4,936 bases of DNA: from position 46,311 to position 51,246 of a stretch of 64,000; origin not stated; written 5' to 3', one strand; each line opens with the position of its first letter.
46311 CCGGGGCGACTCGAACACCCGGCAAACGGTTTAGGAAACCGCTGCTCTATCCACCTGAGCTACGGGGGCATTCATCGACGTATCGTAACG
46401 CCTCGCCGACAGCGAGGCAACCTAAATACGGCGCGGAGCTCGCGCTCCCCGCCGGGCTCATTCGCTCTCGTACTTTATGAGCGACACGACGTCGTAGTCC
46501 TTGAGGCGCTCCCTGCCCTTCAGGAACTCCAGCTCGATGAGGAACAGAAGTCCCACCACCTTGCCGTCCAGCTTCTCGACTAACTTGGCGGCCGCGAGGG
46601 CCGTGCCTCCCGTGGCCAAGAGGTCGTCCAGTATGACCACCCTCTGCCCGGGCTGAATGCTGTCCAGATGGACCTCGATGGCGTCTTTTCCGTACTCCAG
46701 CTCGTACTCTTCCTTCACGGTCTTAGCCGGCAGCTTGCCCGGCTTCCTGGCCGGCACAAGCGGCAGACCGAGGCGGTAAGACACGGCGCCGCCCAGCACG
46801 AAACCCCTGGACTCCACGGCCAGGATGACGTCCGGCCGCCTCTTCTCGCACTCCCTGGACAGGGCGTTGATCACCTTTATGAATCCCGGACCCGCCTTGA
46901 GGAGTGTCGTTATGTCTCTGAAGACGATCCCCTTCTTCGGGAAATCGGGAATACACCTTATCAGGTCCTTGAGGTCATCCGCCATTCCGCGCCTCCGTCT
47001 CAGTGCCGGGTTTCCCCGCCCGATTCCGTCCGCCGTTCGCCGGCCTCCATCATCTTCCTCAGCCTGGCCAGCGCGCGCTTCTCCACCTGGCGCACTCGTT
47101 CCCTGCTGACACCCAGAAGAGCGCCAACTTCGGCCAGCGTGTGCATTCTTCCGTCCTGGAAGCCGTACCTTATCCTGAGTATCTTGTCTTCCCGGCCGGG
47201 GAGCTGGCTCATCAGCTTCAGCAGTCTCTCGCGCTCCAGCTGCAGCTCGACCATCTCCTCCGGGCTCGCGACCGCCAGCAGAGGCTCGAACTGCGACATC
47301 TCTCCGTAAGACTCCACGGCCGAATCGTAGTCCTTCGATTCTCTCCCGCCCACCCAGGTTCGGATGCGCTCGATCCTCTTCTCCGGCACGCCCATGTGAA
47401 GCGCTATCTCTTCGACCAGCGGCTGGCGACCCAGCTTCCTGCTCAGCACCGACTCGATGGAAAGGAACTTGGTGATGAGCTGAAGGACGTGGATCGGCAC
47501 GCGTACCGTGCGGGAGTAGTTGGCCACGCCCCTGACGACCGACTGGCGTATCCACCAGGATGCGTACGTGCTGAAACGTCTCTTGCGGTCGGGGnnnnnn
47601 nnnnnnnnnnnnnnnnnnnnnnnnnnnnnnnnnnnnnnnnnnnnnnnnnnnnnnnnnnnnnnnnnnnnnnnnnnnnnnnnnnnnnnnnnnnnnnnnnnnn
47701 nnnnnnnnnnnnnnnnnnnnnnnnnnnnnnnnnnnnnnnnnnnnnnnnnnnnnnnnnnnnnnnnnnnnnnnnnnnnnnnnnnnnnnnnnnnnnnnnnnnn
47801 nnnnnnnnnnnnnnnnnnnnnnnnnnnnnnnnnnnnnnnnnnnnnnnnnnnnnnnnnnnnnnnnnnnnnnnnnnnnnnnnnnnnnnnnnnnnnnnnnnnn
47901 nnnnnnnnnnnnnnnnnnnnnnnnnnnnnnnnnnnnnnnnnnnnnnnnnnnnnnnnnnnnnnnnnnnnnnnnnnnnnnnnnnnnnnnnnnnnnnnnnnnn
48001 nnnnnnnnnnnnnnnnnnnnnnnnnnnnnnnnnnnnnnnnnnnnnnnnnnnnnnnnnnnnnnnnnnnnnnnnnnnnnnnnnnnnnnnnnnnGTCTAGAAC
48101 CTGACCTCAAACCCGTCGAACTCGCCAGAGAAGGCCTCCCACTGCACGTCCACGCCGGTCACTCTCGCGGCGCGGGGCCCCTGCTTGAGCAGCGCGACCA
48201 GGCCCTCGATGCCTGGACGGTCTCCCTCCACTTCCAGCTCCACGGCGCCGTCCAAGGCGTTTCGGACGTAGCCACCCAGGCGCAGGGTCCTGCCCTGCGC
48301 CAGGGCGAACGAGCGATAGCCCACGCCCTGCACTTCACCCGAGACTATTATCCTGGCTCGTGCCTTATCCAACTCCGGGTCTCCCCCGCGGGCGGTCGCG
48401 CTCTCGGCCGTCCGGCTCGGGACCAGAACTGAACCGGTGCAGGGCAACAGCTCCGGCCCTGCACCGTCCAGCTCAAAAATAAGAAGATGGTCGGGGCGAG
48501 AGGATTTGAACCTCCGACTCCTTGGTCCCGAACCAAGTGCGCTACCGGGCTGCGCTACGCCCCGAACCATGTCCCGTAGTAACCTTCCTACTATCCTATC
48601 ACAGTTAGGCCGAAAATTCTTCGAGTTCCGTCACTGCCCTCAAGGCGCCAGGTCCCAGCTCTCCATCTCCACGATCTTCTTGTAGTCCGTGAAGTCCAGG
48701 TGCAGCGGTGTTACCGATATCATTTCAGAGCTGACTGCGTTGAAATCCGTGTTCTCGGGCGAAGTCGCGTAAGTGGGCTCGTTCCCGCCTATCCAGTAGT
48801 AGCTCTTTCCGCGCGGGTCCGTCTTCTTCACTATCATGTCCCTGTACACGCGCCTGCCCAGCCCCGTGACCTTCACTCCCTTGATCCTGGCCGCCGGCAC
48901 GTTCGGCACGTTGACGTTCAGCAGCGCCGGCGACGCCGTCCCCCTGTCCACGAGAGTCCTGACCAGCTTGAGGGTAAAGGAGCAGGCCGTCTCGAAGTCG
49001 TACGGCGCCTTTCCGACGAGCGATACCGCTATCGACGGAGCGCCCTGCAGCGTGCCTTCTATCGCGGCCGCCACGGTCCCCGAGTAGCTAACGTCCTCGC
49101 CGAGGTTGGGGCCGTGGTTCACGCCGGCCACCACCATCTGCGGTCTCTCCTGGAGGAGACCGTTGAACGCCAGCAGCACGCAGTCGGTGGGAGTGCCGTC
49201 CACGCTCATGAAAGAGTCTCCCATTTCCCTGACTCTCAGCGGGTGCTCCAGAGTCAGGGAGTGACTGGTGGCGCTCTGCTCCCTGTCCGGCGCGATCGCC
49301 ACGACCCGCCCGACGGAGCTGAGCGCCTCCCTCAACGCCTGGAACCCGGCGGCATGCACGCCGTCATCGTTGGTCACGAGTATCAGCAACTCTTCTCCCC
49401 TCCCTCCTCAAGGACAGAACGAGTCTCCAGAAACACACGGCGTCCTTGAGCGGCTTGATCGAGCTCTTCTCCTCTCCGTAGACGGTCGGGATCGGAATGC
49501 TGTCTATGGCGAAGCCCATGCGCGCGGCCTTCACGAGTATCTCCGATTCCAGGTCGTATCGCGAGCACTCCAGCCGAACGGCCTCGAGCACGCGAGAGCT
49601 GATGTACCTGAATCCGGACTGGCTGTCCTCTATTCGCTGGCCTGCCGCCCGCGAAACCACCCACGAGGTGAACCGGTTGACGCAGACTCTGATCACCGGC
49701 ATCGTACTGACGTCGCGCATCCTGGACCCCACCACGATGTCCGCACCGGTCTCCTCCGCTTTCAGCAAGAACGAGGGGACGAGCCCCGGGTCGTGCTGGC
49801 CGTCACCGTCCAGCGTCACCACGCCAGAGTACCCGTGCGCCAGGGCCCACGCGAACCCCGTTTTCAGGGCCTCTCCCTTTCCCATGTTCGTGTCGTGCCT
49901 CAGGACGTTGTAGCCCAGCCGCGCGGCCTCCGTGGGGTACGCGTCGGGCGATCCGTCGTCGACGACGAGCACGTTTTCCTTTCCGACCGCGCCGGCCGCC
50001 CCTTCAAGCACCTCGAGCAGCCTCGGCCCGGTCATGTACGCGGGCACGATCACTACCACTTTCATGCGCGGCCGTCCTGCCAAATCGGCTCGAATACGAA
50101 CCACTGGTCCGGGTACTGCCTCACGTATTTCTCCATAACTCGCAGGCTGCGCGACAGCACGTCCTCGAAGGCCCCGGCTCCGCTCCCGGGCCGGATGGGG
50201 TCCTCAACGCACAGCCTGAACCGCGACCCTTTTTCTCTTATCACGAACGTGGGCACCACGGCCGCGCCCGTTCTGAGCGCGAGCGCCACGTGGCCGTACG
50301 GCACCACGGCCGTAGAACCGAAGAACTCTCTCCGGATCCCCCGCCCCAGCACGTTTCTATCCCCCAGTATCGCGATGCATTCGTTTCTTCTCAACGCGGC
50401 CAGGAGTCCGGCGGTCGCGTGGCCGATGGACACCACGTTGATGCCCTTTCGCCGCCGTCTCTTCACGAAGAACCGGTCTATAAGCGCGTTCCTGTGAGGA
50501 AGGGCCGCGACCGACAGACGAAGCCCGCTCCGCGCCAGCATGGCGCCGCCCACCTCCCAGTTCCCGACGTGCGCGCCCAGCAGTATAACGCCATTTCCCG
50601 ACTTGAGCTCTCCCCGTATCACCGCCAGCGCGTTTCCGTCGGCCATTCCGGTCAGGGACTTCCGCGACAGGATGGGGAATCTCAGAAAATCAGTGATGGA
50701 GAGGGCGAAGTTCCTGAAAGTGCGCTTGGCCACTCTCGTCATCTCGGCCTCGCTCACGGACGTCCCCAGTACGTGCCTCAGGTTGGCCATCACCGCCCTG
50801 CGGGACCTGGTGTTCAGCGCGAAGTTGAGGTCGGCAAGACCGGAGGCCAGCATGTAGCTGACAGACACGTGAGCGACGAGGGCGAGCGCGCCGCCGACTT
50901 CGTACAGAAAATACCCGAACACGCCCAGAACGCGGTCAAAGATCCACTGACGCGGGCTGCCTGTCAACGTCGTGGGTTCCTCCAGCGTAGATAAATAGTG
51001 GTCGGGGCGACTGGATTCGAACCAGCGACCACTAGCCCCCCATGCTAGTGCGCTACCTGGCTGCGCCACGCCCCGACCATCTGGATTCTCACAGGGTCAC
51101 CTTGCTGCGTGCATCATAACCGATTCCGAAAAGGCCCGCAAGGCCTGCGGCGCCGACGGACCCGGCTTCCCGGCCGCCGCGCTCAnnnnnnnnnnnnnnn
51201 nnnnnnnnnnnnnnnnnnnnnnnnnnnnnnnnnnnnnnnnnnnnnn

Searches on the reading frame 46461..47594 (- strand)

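Call 34: search_protein_families(library=pfam, proteins=[window:46461-47594:-], max_evalue=0.0001)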
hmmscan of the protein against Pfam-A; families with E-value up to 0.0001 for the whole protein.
window:46461-47594:- (378 aa): 1 family
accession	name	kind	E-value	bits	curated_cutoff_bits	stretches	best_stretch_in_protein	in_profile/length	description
PF00156.33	Pribosyltran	-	4.5e-16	59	26.3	1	232-367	5-138/158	Phosphoribosyl transferase domain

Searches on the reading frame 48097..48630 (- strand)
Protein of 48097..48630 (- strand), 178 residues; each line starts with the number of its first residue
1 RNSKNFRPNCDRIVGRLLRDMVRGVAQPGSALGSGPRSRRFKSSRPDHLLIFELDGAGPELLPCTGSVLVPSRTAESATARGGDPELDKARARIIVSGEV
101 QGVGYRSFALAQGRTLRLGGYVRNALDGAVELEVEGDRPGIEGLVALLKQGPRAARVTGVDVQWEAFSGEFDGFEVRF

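Call 34: search_protein_families(library=pfam, proteins=[window:48097-48630:-], max_evalue=0.0001)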
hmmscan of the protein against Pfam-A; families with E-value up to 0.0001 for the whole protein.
window:48097-48630:- (178 aa): 1 family
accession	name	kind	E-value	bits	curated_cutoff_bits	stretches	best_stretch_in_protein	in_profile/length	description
PF00708.24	Acylphosphatase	-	5.8e-22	78.2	22.5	1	93-176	2-85/85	Acylphosphatase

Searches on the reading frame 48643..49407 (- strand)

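Call 34: search_protein_families(library=pfam, proteins=[window:48643-49407:-], max_evalue=0.0001)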
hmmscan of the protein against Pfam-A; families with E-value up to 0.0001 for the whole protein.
window:48643-49407:- (255 aa): 1 family
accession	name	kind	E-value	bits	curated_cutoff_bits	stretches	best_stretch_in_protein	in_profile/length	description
PF01975.23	SurE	-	7.5e-61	205.7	22.1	1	9-189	1-188/189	Survival protein SurE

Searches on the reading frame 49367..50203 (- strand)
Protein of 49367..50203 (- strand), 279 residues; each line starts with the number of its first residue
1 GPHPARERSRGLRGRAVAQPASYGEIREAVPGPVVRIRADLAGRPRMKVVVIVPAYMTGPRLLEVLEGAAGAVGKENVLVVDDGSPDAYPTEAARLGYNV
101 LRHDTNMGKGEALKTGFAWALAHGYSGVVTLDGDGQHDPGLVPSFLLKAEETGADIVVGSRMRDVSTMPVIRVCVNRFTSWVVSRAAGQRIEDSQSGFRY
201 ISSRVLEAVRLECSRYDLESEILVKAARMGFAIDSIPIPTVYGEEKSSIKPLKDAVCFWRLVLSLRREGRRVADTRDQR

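Call 34: search_protein_families(library=pfam, proteins=[window:49367-50203:-], max_evalue=0.0001)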
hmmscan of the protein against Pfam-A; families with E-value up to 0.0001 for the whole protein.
window:49367-50203:- (279 aa): 1 family
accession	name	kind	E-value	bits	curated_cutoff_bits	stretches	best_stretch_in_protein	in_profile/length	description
PF00535.33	Glycos_transf_2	-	3.2e-19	69.9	23.3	1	51-164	2-118/168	Glycosyl transferase family 2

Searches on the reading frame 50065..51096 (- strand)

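Call 34: search_protein_families(library=pfam, proteins=[window:50065-51096:-], max_evalue=0.0001)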
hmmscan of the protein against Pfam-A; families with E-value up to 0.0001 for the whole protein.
window:50065-51096:- (344 aa): 1 family
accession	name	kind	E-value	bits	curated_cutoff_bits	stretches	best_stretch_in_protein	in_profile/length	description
PF03279.18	Lip_A_acyltrans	-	4.8e-40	138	22.3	1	57-340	11-294/295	Bacterial lipid A biosynthesis acyltransferase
